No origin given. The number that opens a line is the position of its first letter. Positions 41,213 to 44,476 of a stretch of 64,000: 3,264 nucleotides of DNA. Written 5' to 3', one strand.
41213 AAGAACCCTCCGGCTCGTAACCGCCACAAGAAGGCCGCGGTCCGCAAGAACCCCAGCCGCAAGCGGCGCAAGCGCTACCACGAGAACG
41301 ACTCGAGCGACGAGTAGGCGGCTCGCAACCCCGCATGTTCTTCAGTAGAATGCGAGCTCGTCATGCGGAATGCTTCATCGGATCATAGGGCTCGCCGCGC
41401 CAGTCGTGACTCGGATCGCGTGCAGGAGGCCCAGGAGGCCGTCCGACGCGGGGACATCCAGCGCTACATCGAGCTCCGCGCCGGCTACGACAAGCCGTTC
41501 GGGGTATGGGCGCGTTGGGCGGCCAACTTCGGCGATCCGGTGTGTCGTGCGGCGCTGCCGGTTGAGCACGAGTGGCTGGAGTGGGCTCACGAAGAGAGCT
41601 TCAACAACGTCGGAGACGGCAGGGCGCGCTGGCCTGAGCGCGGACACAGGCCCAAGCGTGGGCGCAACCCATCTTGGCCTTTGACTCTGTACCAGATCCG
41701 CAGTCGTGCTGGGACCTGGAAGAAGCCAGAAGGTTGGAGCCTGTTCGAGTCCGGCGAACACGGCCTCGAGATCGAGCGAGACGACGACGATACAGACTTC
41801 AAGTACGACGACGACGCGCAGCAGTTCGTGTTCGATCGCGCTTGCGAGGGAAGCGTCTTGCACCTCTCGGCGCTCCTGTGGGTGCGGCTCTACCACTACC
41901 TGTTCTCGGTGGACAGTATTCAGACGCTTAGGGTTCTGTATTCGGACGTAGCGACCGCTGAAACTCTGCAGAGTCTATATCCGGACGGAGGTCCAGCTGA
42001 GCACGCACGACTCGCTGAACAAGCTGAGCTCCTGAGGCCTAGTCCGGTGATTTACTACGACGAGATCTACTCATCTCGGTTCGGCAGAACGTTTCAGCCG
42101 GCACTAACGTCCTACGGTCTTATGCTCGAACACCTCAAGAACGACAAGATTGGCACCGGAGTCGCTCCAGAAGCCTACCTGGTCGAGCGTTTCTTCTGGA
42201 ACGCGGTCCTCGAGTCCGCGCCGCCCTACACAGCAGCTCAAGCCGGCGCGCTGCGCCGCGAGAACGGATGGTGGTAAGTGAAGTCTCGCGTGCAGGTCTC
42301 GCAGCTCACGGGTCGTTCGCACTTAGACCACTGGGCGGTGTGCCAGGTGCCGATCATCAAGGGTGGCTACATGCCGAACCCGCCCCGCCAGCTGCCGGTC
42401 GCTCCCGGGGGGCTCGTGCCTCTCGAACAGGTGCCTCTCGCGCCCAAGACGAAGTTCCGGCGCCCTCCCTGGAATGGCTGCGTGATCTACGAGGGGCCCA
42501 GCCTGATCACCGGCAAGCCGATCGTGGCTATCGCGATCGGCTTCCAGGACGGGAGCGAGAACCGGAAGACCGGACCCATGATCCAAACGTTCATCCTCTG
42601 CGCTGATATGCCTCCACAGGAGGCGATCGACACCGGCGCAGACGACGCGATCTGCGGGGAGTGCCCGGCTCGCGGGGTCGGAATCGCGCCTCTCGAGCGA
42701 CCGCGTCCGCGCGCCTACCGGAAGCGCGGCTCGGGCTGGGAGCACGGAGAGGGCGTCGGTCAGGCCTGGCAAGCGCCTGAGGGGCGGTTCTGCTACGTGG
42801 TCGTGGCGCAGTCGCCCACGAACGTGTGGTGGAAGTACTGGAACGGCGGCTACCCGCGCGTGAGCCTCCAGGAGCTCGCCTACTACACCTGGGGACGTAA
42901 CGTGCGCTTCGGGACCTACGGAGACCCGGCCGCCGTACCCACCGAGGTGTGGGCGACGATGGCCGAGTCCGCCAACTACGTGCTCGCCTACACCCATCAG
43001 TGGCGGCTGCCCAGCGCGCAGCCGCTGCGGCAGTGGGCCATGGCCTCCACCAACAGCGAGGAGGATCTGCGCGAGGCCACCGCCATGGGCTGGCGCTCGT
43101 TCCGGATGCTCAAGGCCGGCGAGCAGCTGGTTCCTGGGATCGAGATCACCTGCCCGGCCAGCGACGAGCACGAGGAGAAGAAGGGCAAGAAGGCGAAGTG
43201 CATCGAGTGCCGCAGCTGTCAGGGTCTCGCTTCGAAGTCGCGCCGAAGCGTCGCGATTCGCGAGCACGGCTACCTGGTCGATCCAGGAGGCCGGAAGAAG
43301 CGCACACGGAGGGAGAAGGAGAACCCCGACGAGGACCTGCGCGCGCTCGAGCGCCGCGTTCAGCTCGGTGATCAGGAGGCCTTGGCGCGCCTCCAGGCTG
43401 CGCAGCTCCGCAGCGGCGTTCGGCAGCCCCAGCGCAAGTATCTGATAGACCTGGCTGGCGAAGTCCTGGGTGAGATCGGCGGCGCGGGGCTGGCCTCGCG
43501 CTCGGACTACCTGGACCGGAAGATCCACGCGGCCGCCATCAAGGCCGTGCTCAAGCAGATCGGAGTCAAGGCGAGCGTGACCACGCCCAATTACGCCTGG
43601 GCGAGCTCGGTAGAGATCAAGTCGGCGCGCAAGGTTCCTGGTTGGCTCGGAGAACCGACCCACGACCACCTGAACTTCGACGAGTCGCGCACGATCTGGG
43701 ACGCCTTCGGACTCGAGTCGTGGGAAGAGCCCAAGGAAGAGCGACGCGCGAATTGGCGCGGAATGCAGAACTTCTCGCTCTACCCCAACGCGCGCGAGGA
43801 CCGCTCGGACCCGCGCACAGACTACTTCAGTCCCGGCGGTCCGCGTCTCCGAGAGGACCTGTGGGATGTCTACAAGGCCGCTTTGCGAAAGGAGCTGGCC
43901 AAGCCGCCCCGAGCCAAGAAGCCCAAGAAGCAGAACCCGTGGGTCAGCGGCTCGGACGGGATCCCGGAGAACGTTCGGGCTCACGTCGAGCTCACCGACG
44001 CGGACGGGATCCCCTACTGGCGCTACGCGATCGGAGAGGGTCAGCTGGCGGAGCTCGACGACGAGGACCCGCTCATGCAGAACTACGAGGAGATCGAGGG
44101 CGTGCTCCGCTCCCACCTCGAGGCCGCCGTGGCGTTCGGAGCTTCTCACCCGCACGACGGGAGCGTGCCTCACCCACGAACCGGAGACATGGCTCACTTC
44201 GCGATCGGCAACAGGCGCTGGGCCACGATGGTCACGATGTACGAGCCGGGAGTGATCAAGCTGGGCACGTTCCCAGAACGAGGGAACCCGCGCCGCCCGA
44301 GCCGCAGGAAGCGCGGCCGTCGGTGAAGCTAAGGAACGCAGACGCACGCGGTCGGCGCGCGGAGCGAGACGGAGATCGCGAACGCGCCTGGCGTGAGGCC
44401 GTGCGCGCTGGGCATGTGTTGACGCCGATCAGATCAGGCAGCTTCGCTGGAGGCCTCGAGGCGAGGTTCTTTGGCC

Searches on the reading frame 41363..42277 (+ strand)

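Call 8: search_protein_families(library=pfam, proteins=[window:41363-42277:+], max_evalue=0.01)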
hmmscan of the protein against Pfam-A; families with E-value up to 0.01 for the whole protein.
window:41363-42277:+ (304 aa): 0 families

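Call 20: search_protein_families(library=phrogs, proteins=[window:41363-42277:+], max_evalue=0.01)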
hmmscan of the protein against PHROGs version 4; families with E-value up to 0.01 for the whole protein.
window:41363-42277:+ (304 aa): 1 family
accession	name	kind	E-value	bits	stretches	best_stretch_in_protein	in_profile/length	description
phrog_38215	-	unknown function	0.0065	17.5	0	122-175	14-80/103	-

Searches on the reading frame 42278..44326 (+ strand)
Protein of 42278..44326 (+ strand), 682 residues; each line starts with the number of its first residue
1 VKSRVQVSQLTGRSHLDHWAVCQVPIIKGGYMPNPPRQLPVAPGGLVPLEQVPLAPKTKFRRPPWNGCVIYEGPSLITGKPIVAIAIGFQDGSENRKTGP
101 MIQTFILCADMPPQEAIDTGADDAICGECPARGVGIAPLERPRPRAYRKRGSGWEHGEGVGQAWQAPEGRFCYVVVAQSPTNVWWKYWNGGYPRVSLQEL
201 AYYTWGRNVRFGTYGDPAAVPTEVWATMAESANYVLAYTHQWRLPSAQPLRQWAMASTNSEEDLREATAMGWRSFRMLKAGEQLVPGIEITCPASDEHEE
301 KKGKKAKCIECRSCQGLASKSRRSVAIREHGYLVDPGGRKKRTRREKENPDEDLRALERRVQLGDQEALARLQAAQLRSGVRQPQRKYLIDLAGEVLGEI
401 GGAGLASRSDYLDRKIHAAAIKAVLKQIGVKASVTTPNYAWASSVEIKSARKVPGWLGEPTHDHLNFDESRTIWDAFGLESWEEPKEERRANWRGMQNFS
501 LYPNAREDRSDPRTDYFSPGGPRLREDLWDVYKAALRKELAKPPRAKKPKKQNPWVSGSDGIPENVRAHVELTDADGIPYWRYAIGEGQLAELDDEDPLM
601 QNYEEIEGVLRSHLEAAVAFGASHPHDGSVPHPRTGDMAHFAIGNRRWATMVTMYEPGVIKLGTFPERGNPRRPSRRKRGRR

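Call 8: search_protein_families(library=pfam, proteins=[window:42278-44326:+], max_evalue=0.01)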
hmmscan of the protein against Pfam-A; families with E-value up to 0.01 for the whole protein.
window:42278-44326:+ (682 aa): 0 families

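Call 20: search_protein_families(library=phrogs, proteins=[window:42278-44326:+], max_evalue=0.01)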
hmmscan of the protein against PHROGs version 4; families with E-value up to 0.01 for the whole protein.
window:42278-44326:+ (682 aa): 1 family
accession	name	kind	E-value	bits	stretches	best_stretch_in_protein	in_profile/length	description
phrog_2554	-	unknown function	6.1e-62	211.2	1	66-331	285-513/529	-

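Call 87: search_protein_families(library=ncbifam, proteins=[window:42278-44326:+], max_evalue=0.1)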
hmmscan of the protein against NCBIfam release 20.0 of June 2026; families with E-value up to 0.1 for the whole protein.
window:42278-44326:+ (682 aa): 0 families
